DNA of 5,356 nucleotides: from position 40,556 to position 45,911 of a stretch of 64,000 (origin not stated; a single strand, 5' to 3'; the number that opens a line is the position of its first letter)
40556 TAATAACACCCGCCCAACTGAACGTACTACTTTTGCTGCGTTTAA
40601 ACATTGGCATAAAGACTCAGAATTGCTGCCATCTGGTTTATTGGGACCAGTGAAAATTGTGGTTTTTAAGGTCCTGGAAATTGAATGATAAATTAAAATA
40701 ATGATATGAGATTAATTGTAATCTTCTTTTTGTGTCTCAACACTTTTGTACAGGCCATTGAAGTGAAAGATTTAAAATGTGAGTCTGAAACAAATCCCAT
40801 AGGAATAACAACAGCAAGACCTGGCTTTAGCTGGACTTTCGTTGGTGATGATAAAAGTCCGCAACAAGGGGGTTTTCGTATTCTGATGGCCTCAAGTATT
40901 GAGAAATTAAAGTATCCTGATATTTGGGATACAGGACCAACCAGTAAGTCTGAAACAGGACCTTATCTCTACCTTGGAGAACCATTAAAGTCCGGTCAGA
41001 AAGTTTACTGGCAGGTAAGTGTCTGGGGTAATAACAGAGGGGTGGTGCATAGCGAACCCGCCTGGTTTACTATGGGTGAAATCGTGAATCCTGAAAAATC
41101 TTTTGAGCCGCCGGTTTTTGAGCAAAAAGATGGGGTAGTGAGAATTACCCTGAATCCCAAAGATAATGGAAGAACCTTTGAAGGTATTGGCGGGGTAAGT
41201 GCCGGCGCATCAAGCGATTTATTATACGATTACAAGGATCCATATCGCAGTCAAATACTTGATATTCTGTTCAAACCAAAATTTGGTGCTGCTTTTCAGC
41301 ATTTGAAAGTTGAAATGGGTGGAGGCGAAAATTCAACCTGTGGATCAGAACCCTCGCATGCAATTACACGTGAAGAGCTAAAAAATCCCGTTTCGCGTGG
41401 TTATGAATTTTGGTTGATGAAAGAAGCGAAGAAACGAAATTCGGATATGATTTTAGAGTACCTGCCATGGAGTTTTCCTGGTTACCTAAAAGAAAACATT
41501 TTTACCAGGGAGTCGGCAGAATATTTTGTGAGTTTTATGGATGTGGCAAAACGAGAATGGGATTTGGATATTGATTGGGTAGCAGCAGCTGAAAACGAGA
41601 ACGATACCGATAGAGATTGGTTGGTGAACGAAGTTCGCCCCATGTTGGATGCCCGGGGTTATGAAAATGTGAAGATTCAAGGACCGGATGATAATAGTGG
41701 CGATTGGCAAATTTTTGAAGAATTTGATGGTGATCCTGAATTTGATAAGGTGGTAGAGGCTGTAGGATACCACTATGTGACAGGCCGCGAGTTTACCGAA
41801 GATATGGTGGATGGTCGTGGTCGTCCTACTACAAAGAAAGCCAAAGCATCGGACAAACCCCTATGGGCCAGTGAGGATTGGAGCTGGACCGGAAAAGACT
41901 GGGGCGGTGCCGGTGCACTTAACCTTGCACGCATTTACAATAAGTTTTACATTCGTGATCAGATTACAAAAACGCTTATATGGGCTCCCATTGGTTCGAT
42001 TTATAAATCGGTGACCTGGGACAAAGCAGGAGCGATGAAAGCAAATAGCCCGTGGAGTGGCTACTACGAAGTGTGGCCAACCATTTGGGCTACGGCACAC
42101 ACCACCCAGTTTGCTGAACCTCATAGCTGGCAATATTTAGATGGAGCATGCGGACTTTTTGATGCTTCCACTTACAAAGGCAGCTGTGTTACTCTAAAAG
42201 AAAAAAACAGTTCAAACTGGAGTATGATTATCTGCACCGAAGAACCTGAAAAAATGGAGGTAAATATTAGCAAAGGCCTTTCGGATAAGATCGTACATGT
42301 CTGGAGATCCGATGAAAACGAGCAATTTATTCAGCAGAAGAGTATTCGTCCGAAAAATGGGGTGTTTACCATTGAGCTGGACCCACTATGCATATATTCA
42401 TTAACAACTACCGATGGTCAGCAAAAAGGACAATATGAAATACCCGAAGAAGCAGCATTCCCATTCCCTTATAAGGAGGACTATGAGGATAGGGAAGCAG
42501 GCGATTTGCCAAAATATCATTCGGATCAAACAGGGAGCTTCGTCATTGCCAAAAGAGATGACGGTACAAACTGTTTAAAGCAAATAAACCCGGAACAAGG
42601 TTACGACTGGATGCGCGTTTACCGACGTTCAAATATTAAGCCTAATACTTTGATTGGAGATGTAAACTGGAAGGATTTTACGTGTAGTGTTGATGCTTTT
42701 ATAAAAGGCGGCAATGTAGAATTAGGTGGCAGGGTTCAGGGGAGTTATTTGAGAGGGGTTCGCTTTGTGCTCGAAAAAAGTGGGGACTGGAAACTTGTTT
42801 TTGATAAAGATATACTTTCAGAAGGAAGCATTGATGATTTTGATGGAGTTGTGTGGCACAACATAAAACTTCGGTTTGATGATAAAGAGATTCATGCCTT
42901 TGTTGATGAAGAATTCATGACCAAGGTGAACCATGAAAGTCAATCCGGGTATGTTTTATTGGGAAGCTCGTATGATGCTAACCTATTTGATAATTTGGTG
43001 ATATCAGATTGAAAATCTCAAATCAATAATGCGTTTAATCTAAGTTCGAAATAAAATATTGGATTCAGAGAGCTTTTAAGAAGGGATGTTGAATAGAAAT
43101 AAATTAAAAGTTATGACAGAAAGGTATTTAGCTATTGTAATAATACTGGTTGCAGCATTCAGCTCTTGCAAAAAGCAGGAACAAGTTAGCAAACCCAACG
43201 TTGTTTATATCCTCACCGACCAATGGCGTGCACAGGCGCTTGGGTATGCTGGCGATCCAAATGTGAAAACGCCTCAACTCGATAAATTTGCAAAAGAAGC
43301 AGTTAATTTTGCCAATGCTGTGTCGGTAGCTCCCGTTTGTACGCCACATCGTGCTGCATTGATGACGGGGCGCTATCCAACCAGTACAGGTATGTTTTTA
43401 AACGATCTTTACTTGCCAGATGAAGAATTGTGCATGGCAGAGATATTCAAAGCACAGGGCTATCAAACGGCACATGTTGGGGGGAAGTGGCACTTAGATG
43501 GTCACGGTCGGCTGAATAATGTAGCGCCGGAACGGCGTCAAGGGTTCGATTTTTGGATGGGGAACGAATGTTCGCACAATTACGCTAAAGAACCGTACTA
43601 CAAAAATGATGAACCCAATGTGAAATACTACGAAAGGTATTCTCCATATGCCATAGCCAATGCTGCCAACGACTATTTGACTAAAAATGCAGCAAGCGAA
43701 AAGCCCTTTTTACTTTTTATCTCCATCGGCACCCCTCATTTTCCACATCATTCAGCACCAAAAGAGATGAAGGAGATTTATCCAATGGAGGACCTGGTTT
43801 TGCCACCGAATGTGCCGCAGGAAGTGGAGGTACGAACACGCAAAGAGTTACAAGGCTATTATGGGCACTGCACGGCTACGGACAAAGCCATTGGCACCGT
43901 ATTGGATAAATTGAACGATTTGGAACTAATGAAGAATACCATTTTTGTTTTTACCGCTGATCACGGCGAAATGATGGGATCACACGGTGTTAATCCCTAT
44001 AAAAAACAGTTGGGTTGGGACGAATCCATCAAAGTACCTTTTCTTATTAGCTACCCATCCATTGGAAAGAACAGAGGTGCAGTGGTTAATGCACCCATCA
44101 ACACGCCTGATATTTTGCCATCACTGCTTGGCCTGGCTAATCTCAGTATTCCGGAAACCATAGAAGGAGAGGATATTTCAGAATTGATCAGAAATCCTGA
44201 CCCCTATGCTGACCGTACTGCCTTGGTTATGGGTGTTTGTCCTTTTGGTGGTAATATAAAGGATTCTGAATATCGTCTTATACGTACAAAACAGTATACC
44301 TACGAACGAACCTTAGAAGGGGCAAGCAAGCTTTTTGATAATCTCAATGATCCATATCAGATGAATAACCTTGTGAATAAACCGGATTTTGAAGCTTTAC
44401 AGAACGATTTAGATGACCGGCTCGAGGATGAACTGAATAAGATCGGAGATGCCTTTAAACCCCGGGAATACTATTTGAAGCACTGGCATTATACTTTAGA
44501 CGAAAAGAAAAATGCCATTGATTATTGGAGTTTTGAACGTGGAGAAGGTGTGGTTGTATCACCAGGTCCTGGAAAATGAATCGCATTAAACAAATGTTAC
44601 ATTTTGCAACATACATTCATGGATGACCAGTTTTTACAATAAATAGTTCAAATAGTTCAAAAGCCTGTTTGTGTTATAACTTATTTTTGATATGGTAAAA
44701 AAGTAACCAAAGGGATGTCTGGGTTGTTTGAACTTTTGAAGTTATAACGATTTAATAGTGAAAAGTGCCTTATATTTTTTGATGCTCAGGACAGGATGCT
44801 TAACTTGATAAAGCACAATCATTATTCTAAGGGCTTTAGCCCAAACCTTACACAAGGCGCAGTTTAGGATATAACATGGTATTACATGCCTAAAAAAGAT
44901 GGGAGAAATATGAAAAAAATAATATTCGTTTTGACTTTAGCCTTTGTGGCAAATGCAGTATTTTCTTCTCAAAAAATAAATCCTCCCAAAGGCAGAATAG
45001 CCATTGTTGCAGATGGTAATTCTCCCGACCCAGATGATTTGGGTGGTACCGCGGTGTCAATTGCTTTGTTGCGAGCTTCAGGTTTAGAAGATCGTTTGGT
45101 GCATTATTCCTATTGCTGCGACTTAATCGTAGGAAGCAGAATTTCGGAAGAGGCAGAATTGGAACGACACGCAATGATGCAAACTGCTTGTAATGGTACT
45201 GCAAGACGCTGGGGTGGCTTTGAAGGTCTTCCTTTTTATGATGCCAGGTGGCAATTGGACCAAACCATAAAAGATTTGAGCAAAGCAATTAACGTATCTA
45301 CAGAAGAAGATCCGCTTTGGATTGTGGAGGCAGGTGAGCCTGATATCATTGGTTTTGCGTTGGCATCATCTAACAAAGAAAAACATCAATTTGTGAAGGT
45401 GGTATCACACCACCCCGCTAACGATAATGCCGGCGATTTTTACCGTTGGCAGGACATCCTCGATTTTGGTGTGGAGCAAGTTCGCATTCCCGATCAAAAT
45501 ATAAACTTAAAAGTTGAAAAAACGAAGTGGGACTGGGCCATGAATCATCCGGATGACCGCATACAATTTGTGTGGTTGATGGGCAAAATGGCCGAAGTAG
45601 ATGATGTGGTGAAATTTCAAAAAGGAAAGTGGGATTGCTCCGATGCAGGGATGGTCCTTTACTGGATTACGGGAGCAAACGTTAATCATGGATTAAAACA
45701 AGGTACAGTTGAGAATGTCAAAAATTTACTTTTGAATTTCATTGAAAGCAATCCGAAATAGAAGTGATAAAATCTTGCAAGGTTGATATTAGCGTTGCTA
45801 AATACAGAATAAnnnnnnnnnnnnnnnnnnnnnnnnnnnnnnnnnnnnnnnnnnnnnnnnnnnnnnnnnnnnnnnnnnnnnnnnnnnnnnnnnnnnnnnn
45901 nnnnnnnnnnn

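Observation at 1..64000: Giant lyase-less, sulfatase- and rhamnosidase-rich PUL: candidate system for a sulfated rhamnose-rich acidic glycan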

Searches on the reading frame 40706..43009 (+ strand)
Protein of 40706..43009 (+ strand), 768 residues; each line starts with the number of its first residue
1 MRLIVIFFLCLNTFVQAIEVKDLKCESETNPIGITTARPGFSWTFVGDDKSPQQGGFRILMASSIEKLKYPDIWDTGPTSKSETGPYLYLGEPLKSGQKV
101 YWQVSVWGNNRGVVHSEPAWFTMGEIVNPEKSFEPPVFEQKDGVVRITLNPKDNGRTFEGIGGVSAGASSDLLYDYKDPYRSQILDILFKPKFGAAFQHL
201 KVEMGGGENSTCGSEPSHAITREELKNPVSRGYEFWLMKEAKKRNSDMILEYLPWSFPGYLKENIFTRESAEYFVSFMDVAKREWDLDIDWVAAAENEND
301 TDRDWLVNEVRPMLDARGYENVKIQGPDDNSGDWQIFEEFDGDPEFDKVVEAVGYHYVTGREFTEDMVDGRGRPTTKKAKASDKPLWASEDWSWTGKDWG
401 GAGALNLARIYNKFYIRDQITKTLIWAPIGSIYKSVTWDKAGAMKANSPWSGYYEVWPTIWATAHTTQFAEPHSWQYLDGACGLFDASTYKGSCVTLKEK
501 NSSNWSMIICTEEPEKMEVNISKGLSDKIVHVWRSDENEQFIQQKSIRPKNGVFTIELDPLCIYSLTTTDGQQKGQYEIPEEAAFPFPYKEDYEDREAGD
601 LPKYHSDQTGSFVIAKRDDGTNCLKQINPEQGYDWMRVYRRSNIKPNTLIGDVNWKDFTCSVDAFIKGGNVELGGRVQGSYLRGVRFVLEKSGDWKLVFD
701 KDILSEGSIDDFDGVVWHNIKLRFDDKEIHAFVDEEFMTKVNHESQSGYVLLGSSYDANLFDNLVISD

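Call 4: search_protein_families(library=pfam, proteins=[window:40706-43009:+])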
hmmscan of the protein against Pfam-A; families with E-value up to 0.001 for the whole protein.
window:40706-43009:+ (768 aa): 3 families
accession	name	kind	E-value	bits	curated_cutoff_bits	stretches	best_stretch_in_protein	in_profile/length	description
PF02057.21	Glyco_hydro_59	-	2.7e-111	372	27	1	158-468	1-294/294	Glycosyl hydrolase family 59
PF25788.1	Ig_Rha78A_N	-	2.3e-22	79.7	27.4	1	20-124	1-102/105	Rha78A-like, N-terminal immunoglobulin domain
PF21708.4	Glyco_hydro_59_C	-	9.7e-12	45.7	27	1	607-767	1-173/175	Galactocerebrosidase, C-terminal lectin domain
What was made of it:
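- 40706..43012 (+): GH59-family glycosidase with N-terminal Rha78A-like Ig domain; role in ulvan breakdown unknown. PF02057 E 3e-111 (call 4).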

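Call 33: search_protein_families(library=ncbifam, proteins=[window:40706-43009:+], max_evalue=1e-10)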
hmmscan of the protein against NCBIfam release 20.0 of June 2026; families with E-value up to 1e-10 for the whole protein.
window:40706-43009:+ (768 aa): 2 families
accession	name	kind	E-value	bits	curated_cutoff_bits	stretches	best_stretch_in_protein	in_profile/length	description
NF041573.1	rhamnosid_Stmyc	equivalog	1.8e-15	55.8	1720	1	20-124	5-110/1028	alpha-L-rhamnosidase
NF041572.1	rhamnosid_Flavobac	equivalog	4.9e-15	54.7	1800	1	4-126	8-135/946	alpha-L-rhamnosidase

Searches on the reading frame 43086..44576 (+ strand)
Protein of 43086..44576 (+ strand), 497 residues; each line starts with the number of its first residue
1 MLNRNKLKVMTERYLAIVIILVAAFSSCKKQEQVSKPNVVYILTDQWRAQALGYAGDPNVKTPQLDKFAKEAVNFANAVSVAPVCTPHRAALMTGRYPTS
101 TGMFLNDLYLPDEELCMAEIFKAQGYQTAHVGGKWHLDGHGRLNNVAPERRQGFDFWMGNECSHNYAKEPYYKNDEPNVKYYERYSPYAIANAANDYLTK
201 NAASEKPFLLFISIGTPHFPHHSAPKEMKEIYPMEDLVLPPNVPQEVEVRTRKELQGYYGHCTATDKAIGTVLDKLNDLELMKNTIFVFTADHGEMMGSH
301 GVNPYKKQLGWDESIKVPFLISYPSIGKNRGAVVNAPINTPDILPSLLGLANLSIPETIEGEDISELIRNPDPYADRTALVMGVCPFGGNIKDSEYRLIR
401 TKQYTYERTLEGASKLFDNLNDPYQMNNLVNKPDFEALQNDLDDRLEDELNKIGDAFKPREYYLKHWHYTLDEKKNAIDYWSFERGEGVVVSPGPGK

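Call 5: search_protein_families(library=pfam, proteins=[window:43086-44576:+])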
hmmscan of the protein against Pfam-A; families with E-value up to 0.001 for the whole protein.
window:43086-44576:+ (497 aa): 3 families
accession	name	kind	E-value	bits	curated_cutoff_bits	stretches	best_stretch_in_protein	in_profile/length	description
PF00884.28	Sulfatase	-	1.2e-58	199.3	25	1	37-352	1-300/301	Sulfatase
PF16347.10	SGSH_C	-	2e-16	60.9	29.3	1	305-449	6-151/154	N-sulphoglucosamine sulphohydrolase, C-terminal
PF01663.27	Phosphodiest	-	2e-13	51.1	23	1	39-294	1-220/342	Type I phosphodiesterase / nucleotide pyrophosphatase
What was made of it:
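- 43086..44579 (+): S1 sulfatase (b). PF00884 E 1e-58 (call 5).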

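Call 33: search_protein_families(library=ncbifam, proteins=[window:43086-44576:+], max_evalue=1e-10)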
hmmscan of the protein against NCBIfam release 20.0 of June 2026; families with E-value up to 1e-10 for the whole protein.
window:43086-44576:+ (497 aa): 4 families
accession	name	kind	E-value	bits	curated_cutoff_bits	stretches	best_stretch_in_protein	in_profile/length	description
NF010322.0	PRK13759.1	equivalog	8.8e-67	225.7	481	2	183-458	177-465/486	arylsulfatase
TIGR03417.1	chol_sulfatase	equivalog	2.1e-45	155.6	433.45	2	250-445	247-435/500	choline-sulfatase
NF045661.1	HdlasePehA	equivalog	2.7e-39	135.1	900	2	255-444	281-479/506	phosphoric/sulfuric ester hydrolase PehA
NF052527.1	Mn_arylsulf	exception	8.2e-36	123.9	850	2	251-457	260-459/479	manganese-dependent arylsulfatase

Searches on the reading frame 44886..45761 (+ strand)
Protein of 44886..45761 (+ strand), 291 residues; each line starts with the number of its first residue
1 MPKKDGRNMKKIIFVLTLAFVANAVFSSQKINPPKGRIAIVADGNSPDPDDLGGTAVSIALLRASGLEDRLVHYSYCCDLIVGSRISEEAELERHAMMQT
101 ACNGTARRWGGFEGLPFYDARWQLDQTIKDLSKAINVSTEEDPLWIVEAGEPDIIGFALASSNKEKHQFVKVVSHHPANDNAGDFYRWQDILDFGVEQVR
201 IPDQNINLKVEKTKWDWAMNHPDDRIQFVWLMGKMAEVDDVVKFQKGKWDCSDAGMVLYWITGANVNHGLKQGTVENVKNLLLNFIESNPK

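Call 5: search_protein_families(library=pfam, proteins=[window:44886-45758:+])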
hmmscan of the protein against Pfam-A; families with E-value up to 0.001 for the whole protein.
window:44886-45758:+ (291 aa): 0 families

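Call 10: search_solved_structures(query=window:44886-45758:+, max_evalue=1)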
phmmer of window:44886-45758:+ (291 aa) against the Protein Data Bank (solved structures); distinct sequences matched with E-value up to 1: 8.
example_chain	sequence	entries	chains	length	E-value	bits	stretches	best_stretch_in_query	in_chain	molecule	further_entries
3om3_B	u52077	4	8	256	0.31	13.6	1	197-235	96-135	Cytochrome c oxidase subunit 2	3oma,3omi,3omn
6pw1_B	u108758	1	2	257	0.31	13.6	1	197-235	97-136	Cytochrome c oxidase subunit 2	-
6ci0_B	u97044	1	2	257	0.32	13.6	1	197-235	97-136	Cytochrome c oxidase subunit 2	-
2gsm_B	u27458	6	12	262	0.32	13.6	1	197-235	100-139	Cytochrome c oxidase subunit 2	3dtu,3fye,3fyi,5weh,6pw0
1m56_B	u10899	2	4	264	0.33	13.5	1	197-235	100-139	CYTOCHROME C OXIDASE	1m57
1bg8_A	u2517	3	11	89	0.43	13.2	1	128-168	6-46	HDEA | PROTEIN HNS-DEPENDENT EXPRESSION A | Acid stress chaperone HdeA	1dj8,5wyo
9hei_O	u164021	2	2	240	0.75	12.4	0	5-55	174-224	Oxygen-evolving enhancer protein 1, chloroplastic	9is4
6kaf_o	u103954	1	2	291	0.99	12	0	5-55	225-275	Oxygen-evolving enhancer protein 1 of photosystem II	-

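Call 11: search_protein_families(library=ncbifam, proteins=[window:44886-45758:+], max_evalue=0.01)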
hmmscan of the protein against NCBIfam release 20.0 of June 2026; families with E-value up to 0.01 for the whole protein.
window:44886-45758:+ (291 aa): 0 families

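Call 43: find_encoding_contigs(protein=window:44886-45761:+, flank=10000, max_places=3)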
Protein window:44886-45761:+ (291 aa): no gene with exactly this product is on record in the collection.

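Call 53: search_protein_representatives(protein=window:44886-45758:+)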
Query: 291 residues. Proteins with E-value up to 0.001 (for the whole library): 637; up to 1e-10: 433; up to 1e-30: 74. The best 150 are listed.
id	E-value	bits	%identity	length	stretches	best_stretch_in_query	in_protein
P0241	7.5e-131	452.4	75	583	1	27-291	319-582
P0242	7.9e-131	452.3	73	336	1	30-290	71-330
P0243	2.8e-128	443.9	72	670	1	28-288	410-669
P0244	1.1e-125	435.4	68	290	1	12-291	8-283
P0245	1.1e-105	369.7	56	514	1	9-288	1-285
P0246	3.5e-85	302.4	56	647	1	31-281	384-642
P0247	1.4e-83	297.2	55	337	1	29-283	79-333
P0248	2.6e-79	283.1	51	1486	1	20-283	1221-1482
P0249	5.3e-78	278.8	52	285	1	19-282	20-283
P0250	1.3e-77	277.6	55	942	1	35-287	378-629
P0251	7.5e-77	275.1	52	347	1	31-284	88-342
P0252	1.6e-76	274.0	52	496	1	30-268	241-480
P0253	9.3e-76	271.5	52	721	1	30-283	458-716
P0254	1.1e-75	271.3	50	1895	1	27-285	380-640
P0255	5.1e-75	269.1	52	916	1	29-284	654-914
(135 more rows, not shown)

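Call 61: predict_structure(alignment_id=A1)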
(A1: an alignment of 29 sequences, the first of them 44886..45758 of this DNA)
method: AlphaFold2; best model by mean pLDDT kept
length: 291 residues; sequences in the alignment: 29
mean_pLDDT: 90.9   pTM: 0.88
mean pLDDT of the five models: 90.9, 90.8, 90.3, 89.9, 89.9
residues with pLDDT >= 90: 219; 70-90: 43; 50-70: 27; < 50: 2
segments of 3 or more residues with pLDDT < 50: none
pLDDT, mean of each block of 10 residues (from residue 1): 53 58 62 97 85 97 98 95 83 94 98 97 97 99 97 97 99 92 94 98 96 97 98 88 86 97 89 97 97 93
secondary structure, 60 per line:
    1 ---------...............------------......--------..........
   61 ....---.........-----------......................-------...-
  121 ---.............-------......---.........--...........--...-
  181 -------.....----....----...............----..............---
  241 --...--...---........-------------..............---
elements in order: H10-24 E37-42 H51-64 E71-76 H88-109 E117-119 H124-136 E144-149 H153-161 H164-169 E170-174 H188-192 E197-200 H205-208 E209-211 H212-219 H224-237 E248-250 H254-261 H275-288
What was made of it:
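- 44886..45761 (+): Secreted protein of unknown function with a nucleoside-hydrolase-like fold (NH-fold protein); not a lyase fold. AF2 pLDDT 90.9 (call 61).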

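Call 65: fold_search(model_id=the predicted structure, library=pdb)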
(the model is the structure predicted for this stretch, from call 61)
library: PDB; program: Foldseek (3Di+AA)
matches with E <= 10: 1166; with E <= 0.001: 4
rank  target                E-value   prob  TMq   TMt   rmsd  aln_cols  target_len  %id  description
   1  7jlu_B                3.4e-04  1.00  0.45  0.39  10.1       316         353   10  Structure of the activated Roq1 resistosome directly recognizing the pathogen effector XopQ (released 2020-12-02)
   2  6zk1_B                4.5e-04  1.00  0.49  0.46   6.9       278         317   11  Plant nucleoside hydrolase - ZmNRh2b enzyme (released 2022-01-12)
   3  1q8f_A                6.8e-04  1.00  0.43  0.41   9.9       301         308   12  Crystal Structure of the E.coli pyrimidine nucleoside hydrolase yeiK (released 2004-05-11)
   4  6zk1_A                7.6e-04  1.00  0.48  0.45   6.9       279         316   11  Plant nucleoside hydrolase - ZmNRh2b enzyme (released 2022-01-12)
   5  2yhg                  1.1e-03  1.00  0.43  0.33   6.3       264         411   12  Ab initio phasing of a nucleoside hydrolase-related hypothetical protein from Saccharophagus degradans that is associate (released 2011-08-03)
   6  4kpn_A                1.1e-03  1.00  0.52  0.48   5.6       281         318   11  Plant nucleoside hydrolase - PpNRh1 enzyme (released 2013-11-27)
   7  2c40_A                1.1e-03  0.99  0.42  0.41   9.7       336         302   10  CRYSTAL STRUCTURE OF INOSINE-URIDINE PREFERRING NUCLEOSIDE HYDROLASE FROM BACILLUS ANTHRACIS AT 2.2A RESOLUTION (released 2007-02-27)
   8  3b9x_D                1.6e-03  1.00  0.50  0.48   5.4       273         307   12  Crystal structure of the E. coli pyrimidine nucleoside hydrolase YeiK in complex with inosine (released 2008-04-01)
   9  6zk3_A                1.9e-03  1.00  0.45  0.42   7.4       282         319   11  Plant nucleoside hydrolase - ZmNRh2b in complex with ribose (released 2022-01-12)
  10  3g5i_B                2.0e-03  1.00  0.51  0.50   4.9       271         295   15  Crystal Structure of the E.coli RihA pyrimidine nucleosidase bound to a iminoribitol-based inhibitor (released 2010-02-09)
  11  3mkn_D                2.0e-03  0.98  0.39  0.38  10.6       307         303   13  Crystal structure of the E. coli pyrimidine nucleosidase YeiK bound to a competitive inhibitor (released 2010-12-01)
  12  2ff2_A                2.3e-03  1.00  0.47  0.43  10.3       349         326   10  Crystal structure of Trypanosoma vivax nucleoside hydrolase co-crystallized with ImmucillinH (released 2006-05-23)
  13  6zk3_B                2.5e-03  0.99  0.43  0.40   8.4       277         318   13  Plant nucleoside hydrolase - ZmNRh2b in complex with ribose (released 2022-01-12)
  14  3g5i_D                2.9e-03  1.00  0.54  0.52   7.7       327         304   12  Crystal Structure of the E.coli RihA pyrimidine nucleosidase bound to a iminoribitol-based inhibitor (released 2010-02-09)
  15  3mkn_B                3.3e-03  1.00  0.47  0.46   8.8       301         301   13  Crystal structure of the E. coli pyrimidine nucleosidase YeiK bound to a competitive inhibitor (released 2010-12-01)
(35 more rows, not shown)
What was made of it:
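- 44886..45761 (+): Foldseek best matches are nucleoside hydrolases, TM about 0.5 (call 65).
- Tried and rejected: It has a nucleoside-hydrolase-like α/β fold (calls 61, 65).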
